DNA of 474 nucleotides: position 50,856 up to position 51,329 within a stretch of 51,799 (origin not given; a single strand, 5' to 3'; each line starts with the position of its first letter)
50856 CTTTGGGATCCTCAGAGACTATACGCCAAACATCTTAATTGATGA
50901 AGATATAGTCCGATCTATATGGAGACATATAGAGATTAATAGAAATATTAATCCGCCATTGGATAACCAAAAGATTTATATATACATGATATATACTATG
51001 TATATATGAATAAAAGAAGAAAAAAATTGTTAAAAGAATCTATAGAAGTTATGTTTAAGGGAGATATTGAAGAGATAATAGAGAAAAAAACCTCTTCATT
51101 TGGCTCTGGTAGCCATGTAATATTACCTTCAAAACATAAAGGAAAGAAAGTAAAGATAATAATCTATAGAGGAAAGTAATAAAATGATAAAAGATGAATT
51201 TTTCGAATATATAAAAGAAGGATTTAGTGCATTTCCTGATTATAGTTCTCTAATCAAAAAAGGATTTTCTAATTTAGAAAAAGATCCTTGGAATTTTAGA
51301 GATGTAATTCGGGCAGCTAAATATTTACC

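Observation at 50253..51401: Oversized 23S rRNA intron carries a homing endonuclease plus a two-gene mini-cassette with its own promoter and operator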

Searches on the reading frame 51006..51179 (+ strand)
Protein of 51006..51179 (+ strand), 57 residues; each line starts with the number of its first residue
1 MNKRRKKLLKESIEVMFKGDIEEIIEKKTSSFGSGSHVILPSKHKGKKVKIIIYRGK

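Call 7: search_protein_families(library=pfam, proteins=[window:51006-51179:+], max_evalue=10)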
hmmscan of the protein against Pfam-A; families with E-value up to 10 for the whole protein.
window:51006-51179:+ (57 aa): 4 families
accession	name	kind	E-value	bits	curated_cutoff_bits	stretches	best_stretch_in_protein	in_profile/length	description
PF09853.14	DUF2080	-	0.0012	18.9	21.5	1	20-53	13-46/50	Putative transposon-encoded protein (DUF2080)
PF11124.14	Pho86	-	0.055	13.3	29.3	1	4-56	129-174/291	Inorganic phosphate transporter chaperone Pho86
PF08515.17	TGF_beta_GS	-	0.14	12.1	21.3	1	21-35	2-17/28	Transforming growth factor beta type I GS-motif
PF15292.12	Treslin_M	-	0.21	12.1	27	1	4-46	52-94/143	Treslin, M domain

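Call 9: find_homologous_proteins(query=window:51006-51176:+, max_evalue=1)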
Query window:51006-51176:+ (57 aa): 3 proteins with E <= 1 among 3 candidates.
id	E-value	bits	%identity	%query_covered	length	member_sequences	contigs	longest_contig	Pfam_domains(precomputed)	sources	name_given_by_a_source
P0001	3.6e-27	110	100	100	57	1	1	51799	-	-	-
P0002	1.1e-19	86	75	96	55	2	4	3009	-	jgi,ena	-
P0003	2.9e-19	85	73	96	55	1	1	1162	-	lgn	-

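Call 11: find_encoding_contigs(protein=P0002, flank=5000, max_places=6)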
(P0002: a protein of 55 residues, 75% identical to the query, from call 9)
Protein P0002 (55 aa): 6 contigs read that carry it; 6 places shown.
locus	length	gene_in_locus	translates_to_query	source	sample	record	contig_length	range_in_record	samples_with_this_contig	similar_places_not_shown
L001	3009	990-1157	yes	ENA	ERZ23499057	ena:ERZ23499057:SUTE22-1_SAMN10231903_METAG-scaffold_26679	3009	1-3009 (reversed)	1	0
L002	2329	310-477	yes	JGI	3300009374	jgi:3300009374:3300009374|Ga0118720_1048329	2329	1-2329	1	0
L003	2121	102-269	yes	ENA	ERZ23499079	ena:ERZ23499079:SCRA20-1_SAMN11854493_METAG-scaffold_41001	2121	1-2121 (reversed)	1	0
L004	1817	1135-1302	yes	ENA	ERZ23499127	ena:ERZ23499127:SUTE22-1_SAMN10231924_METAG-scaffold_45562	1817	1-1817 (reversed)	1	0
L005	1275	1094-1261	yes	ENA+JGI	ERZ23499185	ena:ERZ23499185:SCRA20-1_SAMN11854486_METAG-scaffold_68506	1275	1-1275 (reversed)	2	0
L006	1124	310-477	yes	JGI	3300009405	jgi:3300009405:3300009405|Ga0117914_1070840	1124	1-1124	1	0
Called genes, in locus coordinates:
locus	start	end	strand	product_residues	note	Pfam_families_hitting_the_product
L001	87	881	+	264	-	PF13495:Phage_int_SAM_4 (weak), PF00589:Phage_integrase, PF22823:MrpR_C_cat (weak)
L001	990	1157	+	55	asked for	-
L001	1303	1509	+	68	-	PF01191:RNA_pol_Rpb5_C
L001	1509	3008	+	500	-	?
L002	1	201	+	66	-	?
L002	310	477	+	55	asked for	-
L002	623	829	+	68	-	PF01191:RNA_pol_Rpb5_C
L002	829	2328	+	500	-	?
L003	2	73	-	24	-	?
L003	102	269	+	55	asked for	-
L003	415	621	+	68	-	PF01191:RNA_pol_Rpb5_C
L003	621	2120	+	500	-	?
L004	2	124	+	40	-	?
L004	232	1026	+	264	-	PF13495:Phage_int_SAM_4 (weak), PF00589:Phage_integrase, PF22823:MrpR_C_cat (weak)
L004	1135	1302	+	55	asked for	-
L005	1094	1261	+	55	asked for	-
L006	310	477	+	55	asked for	-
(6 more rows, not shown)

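Call 12: find_encoding_contigs(protein=P0003, flank=5000, max_places=6)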
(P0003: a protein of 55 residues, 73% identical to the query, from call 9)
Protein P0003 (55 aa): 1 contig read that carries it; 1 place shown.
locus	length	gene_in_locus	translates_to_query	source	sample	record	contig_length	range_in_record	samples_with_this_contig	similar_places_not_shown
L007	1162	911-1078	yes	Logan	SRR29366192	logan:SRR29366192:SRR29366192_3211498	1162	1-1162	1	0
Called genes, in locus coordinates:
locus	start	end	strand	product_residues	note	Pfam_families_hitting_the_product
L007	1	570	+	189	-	?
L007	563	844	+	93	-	PF04010:DUF357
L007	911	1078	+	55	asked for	-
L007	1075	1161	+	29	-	?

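Call 24: search_solved_structures(query=A1, max_evalue=10, show_alignments=2)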
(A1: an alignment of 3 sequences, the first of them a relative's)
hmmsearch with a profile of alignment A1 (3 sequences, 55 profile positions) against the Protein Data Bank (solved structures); distinct sequences matched with E-value up to 10: 5.
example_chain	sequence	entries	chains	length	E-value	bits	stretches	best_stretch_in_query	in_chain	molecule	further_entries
2wml_A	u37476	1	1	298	0.54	13.8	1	17-55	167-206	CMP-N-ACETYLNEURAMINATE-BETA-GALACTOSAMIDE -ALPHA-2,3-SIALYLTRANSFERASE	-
2wnb_A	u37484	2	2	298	0.56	13.8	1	17-55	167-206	CMP-N-acetylneuraminate-beta-galactosamide-alpha-2,3-sialyltransferase 1 | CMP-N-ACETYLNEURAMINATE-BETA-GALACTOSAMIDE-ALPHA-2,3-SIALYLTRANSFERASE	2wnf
2myf_A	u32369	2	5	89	1.2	12.8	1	13-48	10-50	RRM containing cyclophilin | RNA-binding protein, putative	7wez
6nts_B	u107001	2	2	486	1.3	12.6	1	14-26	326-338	Serine/threonine-protein phosphatase 2A 56 kDa regulatory subunit alpha isoform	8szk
8e55_A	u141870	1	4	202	4.9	10.8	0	6-25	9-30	SG135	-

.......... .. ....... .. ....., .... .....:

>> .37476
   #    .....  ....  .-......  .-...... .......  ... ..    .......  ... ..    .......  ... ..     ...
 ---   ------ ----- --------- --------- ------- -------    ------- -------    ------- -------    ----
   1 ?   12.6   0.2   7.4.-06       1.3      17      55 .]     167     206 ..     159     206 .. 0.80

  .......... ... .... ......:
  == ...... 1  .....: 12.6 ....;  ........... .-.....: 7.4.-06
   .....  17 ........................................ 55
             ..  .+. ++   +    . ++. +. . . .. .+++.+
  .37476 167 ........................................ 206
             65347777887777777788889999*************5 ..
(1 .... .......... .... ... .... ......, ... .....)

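Call 25: search_protein_representatives(alignment_id=A1)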
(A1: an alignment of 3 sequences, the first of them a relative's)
Query: 3 sequences, 55 profile positions. Proteins with E-value up to 0.001 (for the whole library): 116; up to 1e-10: 7; up to 1e-30: 0. The best 116 are listed.
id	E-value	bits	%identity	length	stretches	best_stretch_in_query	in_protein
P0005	1.9e-26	108.2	-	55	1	1-55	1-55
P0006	1.5e-15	73.3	-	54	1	4-55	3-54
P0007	6.4e-13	64.9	-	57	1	1-55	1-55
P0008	7.2e-13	64.7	-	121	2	22-53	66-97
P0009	4.9e-11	58.9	-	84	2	16-52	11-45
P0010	6.5e-11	58.4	-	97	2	22-52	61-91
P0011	8.2e-11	58.1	-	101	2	5-55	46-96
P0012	8.3e-10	54.9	-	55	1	5-55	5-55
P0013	3.9e-09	52.8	-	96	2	22-53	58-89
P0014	5.0e-09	52.4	-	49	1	17-55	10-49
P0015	6.9e-09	52.0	-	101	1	8-53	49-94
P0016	1.2e-08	51.2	-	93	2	22-53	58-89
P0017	3.2e-08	49.8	-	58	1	22-53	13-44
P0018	6.9e-08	48.8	-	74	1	20-55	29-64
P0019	8.3e-08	48.5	-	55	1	1-54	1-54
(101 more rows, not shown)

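Call 27: search_protein_families(library=pfam, alignment_id=A2, max_evalue=0.01)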
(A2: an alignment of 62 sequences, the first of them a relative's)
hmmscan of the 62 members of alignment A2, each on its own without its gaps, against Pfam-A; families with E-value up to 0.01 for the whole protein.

A. member 1, P0001 (57 aa): 1 family
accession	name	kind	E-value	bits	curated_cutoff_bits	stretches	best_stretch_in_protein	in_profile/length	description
PF09853.14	DUF2080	-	0.0012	18.9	21.5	0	20-53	13-46/50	Putative transposon-encoded protein (DUF2080)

B. families by the number of members that match (of 62 scanned): 6 families
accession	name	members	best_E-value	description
PF09853.14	DUF2080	57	1.5e-15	Putative transposon-encoded protein (DUF2080)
PF19551.4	DUF6074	1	0.00062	Family of unknown function (DUF6074)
PF03238.18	ESAG1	1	0.0022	ESAG protein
PF02679.21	ComA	1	0.0043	(2R)-phospho-3-sulfolactate synthase (ComA)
PF06336.17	Corona_5a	1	0.0086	Coronavirus 5a protein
PF18912.6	DZR_2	1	0.0099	Double zinc ribbon domain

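Call 42: search_protein_families(library=padloc, proteins=[window:51006-51176:+], max_evalue=10)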
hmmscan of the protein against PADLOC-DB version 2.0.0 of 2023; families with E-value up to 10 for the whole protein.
window:51006-51176:+ (57 aa): 0 families

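Call 43: search_protein_families(library=ncbifam, proteins=[window:51006-51176:+], max_evalue=10)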
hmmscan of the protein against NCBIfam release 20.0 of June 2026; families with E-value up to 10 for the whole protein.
window:51006-51176:+ (57 aa): 2 families
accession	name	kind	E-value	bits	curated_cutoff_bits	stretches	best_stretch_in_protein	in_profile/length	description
NF033496.0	DUF2080_fam_acc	subfamily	1.2e-09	37.6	22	1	22-53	1-32/34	DUF2080 family transposase-associated protein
TIGR00172.1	maf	subfamily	0.026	14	117.15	1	4-50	13-58/185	Maf family nucleotide pyrophosphatase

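Call 44: search_protein_families(library=phrogs, proteins=[window:51006-51176:+], max_evalue=10)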
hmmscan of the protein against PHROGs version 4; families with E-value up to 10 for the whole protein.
window:51006-51176:+ (57 aa): 0 families

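Call 57: predict_structure(alignment_id=A2)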
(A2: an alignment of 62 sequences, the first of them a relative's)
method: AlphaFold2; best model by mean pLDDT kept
length: 57 residues; sequences in the alignment: 62
mean_pLDDT: 88.6   pTM: 0.61
mean pLDDT of the five models: 88.6, 88.5, 87.8, 79.3, 73.3
residues with pLDDT >= 90: 26; 70-90: 30; 50-70: 1; < 50: 0
segments of 3 or more residues with pLDDT < 50: none
pLDDT, mean of each block of 10 residues (from residue 1): 87 85 91 89 94 84
secondary structure, 60 per line:
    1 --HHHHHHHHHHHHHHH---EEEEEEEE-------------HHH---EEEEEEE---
elements in order: H3-17 E21-28 E48-54

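Call 60: fold_search(model_id=the predicted structure, library=pdb)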
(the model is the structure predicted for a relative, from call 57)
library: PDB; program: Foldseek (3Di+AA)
matches with E <= 10: 68; with E <= 0.001: 0
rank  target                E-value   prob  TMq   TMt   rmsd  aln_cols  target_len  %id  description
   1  9i5x_W                1.5e+00  0.11  0.33  0.22  12.0        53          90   13  Porphyromonas gingivalis 70S ribosome (W83 Strain) (released 2025-08-20)
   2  8ain_B                1.6e+00  0.16  0.38  0.23   7.2        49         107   14  MCUGI SAUNG complex (released 2023-06-21)
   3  6wqn_F                1.9e+00  0.18  0.44  0.33   5.4        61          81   16  Structure of the 50S subunit of the ribosome from Methicillin Resistant Staphylococcus aureus in complex with the anti (released 2020-06-03)
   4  7zq5_t                2.5e+00  0.21  0.44  0.31   5.8        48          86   10  70S E. coli ribosome with truncated uL23 and uL24 loops (released 2022-08-10)
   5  8d8j_H                2.7e+00  0.14  0.39  0.17   7.9        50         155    8  Yeast mitochondrial small subunit assembly intermediate (State 1) (released 2022-12-21)
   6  7m4v_S                3.5e+00  0.13  0.43  0.29   8.5        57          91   16  A. baumannii Ribosome-Eravacycline complex: 50S (released 2021-05-19)
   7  9o17_AM               4.0e+00  0.04  0.24  0.15  14.7        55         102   11  Cryo-EM structure of Methanosarcina acetivorans 70S ribosome (released 2025-09-24)
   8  9xqs_a                4.0e+00  0.03  0.26  0.13  12.7        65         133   22  Structure of the inner peripheral region in the phage phiKZ baseplate complex (released 2026-02-11)
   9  2d7v_B                4.6e+00  0.08  0.38  0.16   9.6        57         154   18  Structure of OsmC-like Protein of Unknown Function VCA0330 from Vibrio cholerae O1 biovar eltor str. N16961 (released 2006-01-10)
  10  9i5t_W                4.6e+00  0.06  0.32  0.21  11.3        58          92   16  50S subunit of P. gingivalis ribosome with Lefamulin (released 2025-08-20)
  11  3hds_C                4.6e+00  0.04  0.25  0.15   7.7        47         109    6  Crystal structure of 4-methylmuconolactone methylisomerase in complex with MES (released 2009-09-29)
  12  9i5v_W                4.9e+00  0.06  0.31  0.19  12.5        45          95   11  70S P. gingivalis ribosome erm-delta-porN strain (released 2025-08-20)
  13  3hds_A                4.9e+00  0.06  0.31  0.18   7.6        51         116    6  Crystal structure of 4-methylmuconolactone methylisomerase in complex with MES (released 2009-09-29)
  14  8c9a_T                5.2e+00  0.15  0.50  0.35   7.3        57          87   10  Cryo-EM captures early ribosome assembly in action (released 2023-04-05)
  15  2d7v_A                5.2e+00  0.08  0.38  0.16   8.9        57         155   18  Structure of OsmC-like Protein of Unknown Function VCA0330 from Vibrio cholerae O1 biovar eltor str. N16961 (released 2006-01-10)
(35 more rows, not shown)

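Call 61: search_solved_structures(query=A2, max_evalue=10, show_alignments=3)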
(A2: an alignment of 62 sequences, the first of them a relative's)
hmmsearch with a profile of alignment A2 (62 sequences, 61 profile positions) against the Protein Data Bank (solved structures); distinct sequences matched with E-value up to 10: 2.
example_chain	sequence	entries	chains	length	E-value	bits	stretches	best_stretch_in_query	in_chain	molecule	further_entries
2qcu_A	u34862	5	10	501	1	12.3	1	34-57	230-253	Aerobic glycerol-3-phosphate dehydrogenase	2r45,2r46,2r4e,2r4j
5e1r_A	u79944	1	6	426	2.2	11.2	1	7-31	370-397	7S vicilin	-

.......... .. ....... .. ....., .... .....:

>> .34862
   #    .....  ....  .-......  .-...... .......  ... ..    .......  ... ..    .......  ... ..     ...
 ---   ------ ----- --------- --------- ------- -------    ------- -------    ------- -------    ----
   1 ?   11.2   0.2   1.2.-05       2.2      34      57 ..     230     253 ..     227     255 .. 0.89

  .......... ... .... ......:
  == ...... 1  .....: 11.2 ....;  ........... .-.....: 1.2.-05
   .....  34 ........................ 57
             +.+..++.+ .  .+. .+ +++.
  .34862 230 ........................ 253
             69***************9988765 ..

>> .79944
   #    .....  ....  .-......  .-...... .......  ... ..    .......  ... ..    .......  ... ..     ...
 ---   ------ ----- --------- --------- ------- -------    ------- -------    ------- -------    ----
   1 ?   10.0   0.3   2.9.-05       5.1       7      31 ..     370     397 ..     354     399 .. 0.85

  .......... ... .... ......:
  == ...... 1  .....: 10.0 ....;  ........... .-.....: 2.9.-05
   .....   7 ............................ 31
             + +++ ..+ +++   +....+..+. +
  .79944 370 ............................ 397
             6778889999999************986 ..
